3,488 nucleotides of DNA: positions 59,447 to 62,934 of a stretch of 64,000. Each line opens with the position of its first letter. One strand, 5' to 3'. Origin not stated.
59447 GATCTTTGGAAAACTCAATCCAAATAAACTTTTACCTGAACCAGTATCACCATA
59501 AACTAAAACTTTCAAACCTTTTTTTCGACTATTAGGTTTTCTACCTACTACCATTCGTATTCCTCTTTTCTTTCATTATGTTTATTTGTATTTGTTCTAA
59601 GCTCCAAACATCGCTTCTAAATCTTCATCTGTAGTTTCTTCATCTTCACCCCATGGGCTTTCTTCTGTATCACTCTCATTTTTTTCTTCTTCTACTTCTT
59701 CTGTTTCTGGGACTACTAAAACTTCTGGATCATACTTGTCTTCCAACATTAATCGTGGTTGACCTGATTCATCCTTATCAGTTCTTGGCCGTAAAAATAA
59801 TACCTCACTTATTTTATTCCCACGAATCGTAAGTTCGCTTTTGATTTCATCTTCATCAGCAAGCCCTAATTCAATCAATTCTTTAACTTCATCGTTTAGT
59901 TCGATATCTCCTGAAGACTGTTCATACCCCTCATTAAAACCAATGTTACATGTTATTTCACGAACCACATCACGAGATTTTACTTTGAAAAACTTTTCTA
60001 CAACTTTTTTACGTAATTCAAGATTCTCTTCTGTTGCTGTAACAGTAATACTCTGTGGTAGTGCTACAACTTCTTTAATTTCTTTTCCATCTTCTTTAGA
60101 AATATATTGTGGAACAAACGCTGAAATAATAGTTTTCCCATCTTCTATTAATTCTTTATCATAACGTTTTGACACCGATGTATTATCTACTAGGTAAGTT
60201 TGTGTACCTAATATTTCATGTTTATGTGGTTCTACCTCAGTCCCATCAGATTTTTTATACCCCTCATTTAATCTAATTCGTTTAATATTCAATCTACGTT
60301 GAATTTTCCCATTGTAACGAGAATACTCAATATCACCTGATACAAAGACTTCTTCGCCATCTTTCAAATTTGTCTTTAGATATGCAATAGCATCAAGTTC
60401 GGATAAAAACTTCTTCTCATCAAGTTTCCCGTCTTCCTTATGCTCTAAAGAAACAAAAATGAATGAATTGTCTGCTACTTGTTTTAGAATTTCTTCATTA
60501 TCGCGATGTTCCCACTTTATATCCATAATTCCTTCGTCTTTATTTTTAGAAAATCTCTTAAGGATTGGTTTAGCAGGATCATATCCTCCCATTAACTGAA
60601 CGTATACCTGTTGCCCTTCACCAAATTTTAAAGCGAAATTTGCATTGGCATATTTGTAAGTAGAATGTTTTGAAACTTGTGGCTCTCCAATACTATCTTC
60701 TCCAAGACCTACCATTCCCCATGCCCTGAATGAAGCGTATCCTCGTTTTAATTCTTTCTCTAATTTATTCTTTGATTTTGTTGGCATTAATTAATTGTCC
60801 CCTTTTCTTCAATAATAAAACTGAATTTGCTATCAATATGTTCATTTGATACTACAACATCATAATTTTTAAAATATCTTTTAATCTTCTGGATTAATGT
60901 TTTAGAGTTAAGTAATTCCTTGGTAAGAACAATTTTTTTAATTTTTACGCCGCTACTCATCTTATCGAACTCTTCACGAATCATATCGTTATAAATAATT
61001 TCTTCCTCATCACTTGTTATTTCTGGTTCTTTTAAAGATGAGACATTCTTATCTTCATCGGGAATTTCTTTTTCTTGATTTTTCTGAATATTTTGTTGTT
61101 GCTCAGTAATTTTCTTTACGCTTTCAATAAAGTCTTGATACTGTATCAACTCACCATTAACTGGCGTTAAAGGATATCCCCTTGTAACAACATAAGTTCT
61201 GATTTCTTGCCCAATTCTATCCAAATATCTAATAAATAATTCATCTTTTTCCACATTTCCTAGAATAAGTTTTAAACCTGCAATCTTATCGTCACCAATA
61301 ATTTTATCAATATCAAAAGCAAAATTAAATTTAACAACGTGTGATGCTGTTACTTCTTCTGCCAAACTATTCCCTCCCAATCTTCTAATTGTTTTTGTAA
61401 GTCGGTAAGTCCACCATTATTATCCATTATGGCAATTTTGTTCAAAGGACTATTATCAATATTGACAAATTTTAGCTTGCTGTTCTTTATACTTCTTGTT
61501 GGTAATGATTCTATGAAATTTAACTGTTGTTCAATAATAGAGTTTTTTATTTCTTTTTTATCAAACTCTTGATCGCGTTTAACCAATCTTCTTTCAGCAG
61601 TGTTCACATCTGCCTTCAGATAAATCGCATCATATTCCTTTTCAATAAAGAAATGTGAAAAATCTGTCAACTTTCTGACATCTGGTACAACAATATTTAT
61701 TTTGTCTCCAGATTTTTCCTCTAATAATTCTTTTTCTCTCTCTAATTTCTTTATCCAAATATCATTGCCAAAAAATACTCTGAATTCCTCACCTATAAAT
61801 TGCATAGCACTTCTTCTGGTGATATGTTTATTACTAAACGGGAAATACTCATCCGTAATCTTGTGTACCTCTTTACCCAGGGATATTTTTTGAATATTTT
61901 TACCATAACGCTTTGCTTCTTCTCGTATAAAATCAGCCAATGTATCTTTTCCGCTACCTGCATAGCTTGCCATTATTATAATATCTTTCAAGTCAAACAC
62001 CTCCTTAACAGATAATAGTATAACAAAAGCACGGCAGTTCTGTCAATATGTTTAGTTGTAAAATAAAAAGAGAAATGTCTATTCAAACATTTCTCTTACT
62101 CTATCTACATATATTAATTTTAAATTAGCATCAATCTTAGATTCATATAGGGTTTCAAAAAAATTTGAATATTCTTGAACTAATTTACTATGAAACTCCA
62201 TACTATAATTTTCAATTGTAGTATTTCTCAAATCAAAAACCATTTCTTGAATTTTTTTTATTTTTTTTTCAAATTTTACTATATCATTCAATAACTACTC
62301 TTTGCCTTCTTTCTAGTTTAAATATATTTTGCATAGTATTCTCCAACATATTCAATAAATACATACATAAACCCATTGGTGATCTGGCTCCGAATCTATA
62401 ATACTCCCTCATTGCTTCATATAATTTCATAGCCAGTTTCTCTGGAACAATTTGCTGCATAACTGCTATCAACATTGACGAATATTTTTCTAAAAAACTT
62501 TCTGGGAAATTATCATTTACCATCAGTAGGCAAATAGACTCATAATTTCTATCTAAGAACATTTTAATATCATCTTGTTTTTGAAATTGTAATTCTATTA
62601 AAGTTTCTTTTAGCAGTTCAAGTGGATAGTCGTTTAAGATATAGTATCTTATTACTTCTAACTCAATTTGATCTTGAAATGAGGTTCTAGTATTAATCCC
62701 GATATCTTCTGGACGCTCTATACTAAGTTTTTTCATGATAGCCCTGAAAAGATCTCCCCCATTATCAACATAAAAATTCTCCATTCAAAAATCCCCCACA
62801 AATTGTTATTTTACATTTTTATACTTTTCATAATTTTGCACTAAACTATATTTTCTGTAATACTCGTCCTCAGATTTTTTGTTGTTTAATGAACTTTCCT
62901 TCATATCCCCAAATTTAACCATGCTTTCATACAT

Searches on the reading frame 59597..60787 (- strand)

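Call 7: search_protein_families(library=phrogs, proteins=[window:59597-60787:-])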
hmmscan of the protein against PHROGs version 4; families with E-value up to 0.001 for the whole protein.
window:59597-60787:- (396 aa): 1 family
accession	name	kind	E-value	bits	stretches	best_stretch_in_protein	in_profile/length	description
phrog_2367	-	unknown function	2.7e-16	60.8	1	6-389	3-274/326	-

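Call 32: search_protein_families(library=pfam, proteins=[window:59597-60787:-], max_evalue=0.01)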
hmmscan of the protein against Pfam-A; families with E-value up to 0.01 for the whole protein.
window:59597-60787:- (396 aa): 0 families

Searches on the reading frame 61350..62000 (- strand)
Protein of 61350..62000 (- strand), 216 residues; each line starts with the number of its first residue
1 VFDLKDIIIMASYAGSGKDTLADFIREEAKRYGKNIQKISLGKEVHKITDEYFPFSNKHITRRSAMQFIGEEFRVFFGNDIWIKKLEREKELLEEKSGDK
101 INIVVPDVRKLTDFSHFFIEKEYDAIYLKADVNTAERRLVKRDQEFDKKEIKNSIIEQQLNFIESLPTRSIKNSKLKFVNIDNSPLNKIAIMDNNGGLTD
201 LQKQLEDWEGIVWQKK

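Call 32: search_protein_families(library=pfam, proteins=[window:61350-62000:-], max_evalue=0.01)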
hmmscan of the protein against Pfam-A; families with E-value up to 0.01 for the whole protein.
window:61350-62000:- (216 aa): 2 families
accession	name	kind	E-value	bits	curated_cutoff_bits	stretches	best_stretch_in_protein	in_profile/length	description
PF13238.12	AAA_18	-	6.2e-06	27.1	29.4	1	8-150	1-119/128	AAA domain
PF21448.3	DNMK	-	2.2e-05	24.6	27.1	0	43-112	112-179/232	Deoxynucleotide monophosphate kinase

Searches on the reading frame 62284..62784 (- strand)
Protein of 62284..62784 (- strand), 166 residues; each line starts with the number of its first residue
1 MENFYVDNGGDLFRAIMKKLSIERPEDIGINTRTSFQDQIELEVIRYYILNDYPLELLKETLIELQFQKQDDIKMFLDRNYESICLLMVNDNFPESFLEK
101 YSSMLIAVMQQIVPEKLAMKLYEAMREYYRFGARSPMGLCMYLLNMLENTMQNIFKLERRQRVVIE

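Call 28: find_encoding_contigs(protein=window:62284-62784:-, flank=10000, max_places=3)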
Protein window:62284-62784:- (166 aa): 4 contigs read that carry it; 2 places shown.
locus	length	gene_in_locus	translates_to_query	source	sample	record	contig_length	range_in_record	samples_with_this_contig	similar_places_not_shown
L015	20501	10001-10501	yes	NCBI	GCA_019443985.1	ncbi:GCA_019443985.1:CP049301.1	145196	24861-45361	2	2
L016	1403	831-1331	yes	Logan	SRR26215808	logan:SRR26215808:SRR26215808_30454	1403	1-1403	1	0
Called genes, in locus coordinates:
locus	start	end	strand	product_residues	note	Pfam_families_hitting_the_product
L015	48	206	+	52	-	-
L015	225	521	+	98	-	-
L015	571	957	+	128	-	-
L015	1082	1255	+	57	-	-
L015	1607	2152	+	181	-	-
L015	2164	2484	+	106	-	-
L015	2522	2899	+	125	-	-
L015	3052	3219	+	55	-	-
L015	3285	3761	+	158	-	-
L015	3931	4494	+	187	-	-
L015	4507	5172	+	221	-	PF02384:N6_Mtase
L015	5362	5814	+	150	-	-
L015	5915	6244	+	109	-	-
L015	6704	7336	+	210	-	-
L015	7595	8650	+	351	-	PF02899:Phage_int_SAM_1 (weak), PF00589:Phage_integrase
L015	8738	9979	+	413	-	PF22823:MrpR_C_cat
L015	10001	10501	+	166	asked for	-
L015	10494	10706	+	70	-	-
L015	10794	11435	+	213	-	PF13238:AAA_18 (faint), PF21448:DNMK (faint)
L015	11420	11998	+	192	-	-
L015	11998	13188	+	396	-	-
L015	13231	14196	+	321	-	PF13479:AAA_24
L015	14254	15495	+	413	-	-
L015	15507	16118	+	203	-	PF26927:Phage_SPbeta_YorH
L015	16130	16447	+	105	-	-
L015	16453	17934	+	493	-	-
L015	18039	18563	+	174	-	-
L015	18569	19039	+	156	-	-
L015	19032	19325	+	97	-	-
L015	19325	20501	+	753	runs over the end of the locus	PF23139:OB_YrrC, PF14490:HHH_RecD2, PF05970:PIF1 (weak), PF13245:AAA_19, PF13604:AAA_30, PF01443:Viral_helicase1 (faint), PF18335:SH3_13, PF13538:UvrD_C_2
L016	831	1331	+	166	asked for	-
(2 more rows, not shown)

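Call 32: search_protein_families(library=pfam, proteins=[L015:8738-9979:+, L015:7595-8650:+, L015:6704-7336:+, window:62284-62784:-], max_evalue=0.01)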
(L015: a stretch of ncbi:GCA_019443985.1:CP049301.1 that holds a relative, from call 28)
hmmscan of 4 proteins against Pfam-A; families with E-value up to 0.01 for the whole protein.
L015:8738-9979:+ (413 aa): 1 family
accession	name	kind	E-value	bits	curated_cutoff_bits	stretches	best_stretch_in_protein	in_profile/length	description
PF22822.1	MrpR_N_CB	-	0.0081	17.2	27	1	92-175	3-79/79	MrpR, N-terminal core-binding domain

L015:7595-8650:+ (351 aa): 2 families
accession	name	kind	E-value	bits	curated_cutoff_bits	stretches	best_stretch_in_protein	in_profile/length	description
PF00589.27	Phage_integrase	-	4e-11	43.4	27.1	1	153-297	20-169/172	Phage integrase family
PF02899.23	Phage_int_SAM_1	-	3.8e-06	27.5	22.3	1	14-97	4-82/83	Phage integrase, N-terminal SAM-like domain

L015:6704-7336:+ (210 aa): 0 families

window:62284-62784:- (166 aa): 0 families

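Call 33: search_solved_structures(query=L015:8738-9979:+, max_evalue=10, show_alignments=1)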
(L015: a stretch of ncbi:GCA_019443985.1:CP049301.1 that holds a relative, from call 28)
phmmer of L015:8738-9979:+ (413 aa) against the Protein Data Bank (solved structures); distinct sequences matched with E-value up to 10: 3.
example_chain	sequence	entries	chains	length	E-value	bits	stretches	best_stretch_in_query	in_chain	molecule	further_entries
23cp_P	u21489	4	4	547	0.021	17.1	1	175-256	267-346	DM2 domain-containing protein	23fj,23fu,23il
8uen_A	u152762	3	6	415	0.3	13.3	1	30-119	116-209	Corynebacterial protease CP40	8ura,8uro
1mow_A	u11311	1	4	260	0.4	12.9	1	92-158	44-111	chimera of homing endonuclease I-DmoI and DNA endonuclease I-CreI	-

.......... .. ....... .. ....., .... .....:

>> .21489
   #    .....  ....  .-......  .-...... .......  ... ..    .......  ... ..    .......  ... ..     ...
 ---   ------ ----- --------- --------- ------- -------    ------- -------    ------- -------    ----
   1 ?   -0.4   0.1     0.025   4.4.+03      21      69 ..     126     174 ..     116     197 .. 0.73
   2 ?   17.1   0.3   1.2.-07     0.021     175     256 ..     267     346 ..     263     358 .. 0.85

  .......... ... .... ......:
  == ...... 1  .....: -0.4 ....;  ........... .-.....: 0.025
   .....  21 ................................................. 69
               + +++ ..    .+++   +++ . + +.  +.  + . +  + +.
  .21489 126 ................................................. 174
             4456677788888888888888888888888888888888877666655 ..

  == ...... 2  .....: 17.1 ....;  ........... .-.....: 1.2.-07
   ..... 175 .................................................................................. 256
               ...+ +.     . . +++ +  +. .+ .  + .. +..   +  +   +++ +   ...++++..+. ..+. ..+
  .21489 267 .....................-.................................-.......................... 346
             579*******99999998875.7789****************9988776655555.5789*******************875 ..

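Call 34: find_homologous_proteins(query=L015:8738-9979:+, max_evalue=0.001)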
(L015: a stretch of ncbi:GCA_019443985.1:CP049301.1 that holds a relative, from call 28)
Query L015:8738-9979:+ (413 aa): 2 proteins with E <= 0.001 among 6267 candidates.
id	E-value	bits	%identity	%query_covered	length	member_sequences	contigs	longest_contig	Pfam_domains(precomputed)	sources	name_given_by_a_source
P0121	1.5e-261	885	100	100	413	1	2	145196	PF22823.3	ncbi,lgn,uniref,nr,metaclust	ncbi:hypothetical protein [Liquorilactobacillus hordei]|uniref:Tyr recombinase domain-containing pro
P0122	9.6e-91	323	40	100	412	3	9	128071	-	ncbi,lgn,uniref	ncbi:hypothetical protein [Liquorilactobacillus hordei]|uniref:hypothetical protein n=1 Tax=Liquoril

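Call 36: find_encoding_contigs(protein=P0122, flank=10000, max_places=4)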
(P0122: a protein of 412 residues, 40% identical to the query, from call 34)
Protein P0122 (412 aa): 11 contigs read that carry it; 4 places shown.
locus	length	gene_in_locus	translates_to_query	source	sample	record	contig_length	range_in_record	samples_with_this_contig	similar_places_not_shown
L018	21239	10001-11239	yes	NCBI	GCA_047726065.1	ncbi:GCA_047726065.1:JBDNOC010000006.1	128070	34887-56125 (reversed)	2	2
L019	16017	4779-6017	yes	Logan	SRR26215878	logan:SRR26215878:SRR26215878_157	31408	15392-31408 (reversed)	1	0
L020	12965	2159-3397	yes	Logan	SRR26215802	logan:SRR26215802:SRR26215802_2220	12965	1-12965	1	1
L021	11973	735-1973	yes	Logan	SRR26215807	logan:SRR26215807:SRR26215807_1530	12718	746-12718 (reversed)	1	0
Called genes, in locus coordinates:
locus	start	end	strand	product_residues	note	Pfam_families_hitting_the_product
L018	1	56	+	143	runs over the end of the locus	-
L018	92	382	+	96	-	-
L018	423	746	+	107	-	-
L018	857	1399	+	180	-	-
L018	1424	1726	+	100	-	-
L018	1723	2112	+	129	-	-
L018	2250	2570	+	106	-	-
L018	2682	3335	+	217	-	-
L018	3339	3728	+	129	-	-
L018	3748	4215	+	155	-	-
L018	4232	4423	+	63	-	-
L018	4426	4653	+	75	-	-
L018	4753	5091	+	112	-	-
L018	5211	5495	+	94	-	PF05015:HigB-like_toxin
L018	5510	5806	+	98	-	PF01381:HTH_3 (weak)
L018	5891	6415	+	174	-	-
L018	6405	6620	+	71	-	-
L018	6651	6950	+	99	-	-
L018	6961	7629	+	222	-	-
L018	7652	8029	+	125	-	-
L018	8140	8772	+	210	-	-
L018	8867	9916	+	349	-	PF00589:Phage_integrase (weak)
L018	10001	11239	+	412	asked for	-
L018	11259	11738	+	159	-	-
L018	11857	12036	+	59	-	-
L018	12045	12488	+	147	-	-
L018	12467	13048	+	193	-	-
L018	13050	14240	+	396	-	-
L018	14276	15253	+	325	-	PF13479:AAA_24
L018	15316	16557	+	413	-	-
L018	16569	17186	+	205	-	PF26927:Phage_SPbeta_YorH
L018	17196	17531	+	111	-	-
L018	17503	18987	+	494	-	-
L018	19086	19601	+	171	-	-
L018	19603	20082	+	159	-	PF04545:Sigma70_r4 (weak)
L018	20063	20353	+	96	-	-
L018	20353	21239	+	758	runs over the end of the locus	PF23139:OB_YrrC, PF14490:HHH_RecD2, PF05970:PIF1 (weak), PF13245:AAA_19, PF13604:AAA_30, PF01443:Viral_helicase1 (faint), PF18335:SH3_13, PF13538:UvrD_C_2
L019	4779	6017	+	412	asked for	-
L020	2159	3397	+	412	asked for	-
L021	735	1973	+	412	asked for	-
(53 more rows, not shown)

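Call 47: search_solved_structures(query=A2, max_evalue=10)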
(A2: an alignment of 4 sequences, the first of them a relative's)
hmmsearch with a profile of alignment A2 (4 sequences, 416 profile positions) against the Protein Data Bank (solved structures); distinct sequences matched with E-value up to 10: 2.
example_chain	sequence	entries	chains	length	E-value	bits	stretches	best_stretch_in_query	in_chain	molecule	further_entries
23cp_P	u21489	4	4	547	0.62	12.2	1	176-258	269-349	DM2 domain-containing protein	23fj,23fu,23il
3fdu_A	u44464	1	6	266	1.4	10.9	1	85-180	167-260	Putative enoyl-CoA hydratase/isomerase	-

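Call 49: search_protein_families(library=pfam, proteins=[P0122, L018:19603-20082:+, L018:8867-9916:+], max_evalue=0.05)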
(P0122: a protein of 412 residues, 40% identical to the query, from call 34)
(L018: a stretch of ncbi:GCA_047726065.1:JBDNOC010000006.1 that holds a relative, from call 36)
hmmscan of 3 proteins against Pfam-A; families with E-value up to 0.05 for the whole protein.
P0122 (412 aa): 1 family
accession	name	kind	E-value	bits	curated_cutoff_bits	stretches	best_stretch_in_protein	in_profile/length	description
PF22822.1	MrpR_N_CB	-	0.00022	22.3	27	1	89-171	1-76/79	MrpR, N-terminal core-binding domain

L018:19603-20082:+ (159 aa): 5 families
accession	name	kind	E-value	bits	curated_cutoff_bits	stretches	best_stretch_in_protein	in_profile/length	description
PF04545.22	Sigma70_r4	-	2.8e-06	27.2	24.1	1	54-90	7-43/50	Sigma-70, region 4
PF08281.18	Sigma70_r4_2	-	8.3e-05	22.6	25.7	1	53-93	12-52/54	Sigma-70, region 4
PF04297.20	UPF0122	-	0.0023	18.6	22.7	1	58-115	24-82/101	Putative helix-turn-helix protein, YlxM / p13 like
PF07638.17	Sigma70_ECF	-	0.0053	17.1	21.1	1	51-86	135-170/185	ECF sigma factor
PF13384.12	HTH_23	-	0.021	15.1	24.6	0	64-89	14-39/50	Homeodomain-like domain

L018:8867-9916:+ (349 aa): 1 family
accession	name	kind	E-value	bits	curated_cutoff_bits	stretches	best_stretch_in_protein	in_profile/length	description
PF00589.27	Phage_integrase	-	2.8e-08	34.2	27.1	1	154-295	22-169/172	Phage integrase family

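Call 54: predict_structure(alignment_id=A1)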
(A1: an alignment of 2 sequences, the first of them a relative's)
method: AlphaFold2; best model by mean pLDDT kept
length: 413 residues; sequences in the alignment: 2
mean_pLDDT: 51.3   pTM: 0.40
mean pLDDT of the five models: 51.3, 50.5, 45.8, 44.6, 36.1
residues with pLDDT >= 90: 0; 70-90: 73; 50-70: 141; < 50: 199
segments of 3 or more residues with pLDDT < 50: 1-3, 75-90, 153-155, 202-221, 231-248, 285-413
pLDDT, mean of each block of 10 residues (from residue 1): 52 65 73 72 53 62 58 48 38 65 56 64 76 79 74 52 73 72 70 68 36 43 51 40 43 66 53 60 46 35 26 30 31 29 33 39 38 46 36 34 29 29
secondary structure, 60 per line:
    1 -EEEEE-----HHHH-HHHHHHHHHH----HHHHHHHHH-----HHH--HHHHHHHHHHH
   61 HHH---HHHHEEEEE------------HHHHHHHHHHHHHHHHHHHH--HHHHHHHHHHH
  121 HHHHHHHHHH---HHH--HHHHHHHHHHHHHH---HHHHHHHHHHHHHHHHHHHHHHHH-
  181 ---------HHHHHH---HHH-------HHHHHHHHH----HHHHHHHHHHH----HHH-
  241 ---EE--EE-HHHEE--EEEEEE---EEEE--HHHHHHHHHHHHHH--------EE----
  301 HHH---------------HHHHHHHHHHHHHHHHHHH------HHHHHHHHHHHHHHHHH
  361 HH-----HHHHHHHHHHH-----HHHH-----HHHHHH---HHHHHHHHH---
elements in order: E2-6 H12-15 H17-26 H31-39 H50-63 H67-70 E71-75 H88-107 H110-130 H139-152 H156-179 H190-195 H209-217 H222-232 E258-263 E267-270 H273-286 H319-337 H344-362 H368-378 H384-387 H393-398 H402-410

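Call 61: search_protein_representatives(alignment_id=A1)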
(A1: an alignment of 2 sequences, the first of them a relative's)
Query: 2 sequences, 415 profile positions. Proteins with E-value up to 0.001 (for the whole library): 108; up to 1e-10: 45; up to 1e-30: 5. The best 108 are listed.
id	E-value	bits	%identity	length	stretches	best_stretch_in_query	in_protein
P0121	8.3e-234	792.4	-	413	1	1-415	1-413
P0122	2.1e-233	791.0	-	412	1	1-415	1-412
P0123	7.7e-99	347.8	-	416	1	1-415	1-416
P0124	4.2e-69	249.8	-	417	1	1-412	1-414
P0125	1.6e-50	188.6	-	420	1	24-383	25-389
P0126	5.3e-24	101.3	-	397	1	54-381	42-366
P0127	1.0e-23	100.4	-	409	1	45-387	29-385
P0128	1.6e-22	96.4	-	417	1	67-383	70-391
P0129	3.2e-22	95.4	-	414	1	85-382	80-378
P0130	1.4e-20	90.0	-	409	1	85-412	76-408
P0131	5.0e-20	88.2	-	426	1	82-383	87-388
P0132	6.1e-20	87.9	-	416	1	78-383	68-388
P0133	2.1e-19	86.1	-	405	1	29-406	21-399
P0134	4.0e-19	85.2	-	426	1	83-385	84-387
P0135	8.6e-19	84.1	-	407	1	85-381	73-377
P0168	1.8e-10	56.7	-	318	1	115-376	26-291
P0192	3.9e-07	45.7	-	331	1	204-356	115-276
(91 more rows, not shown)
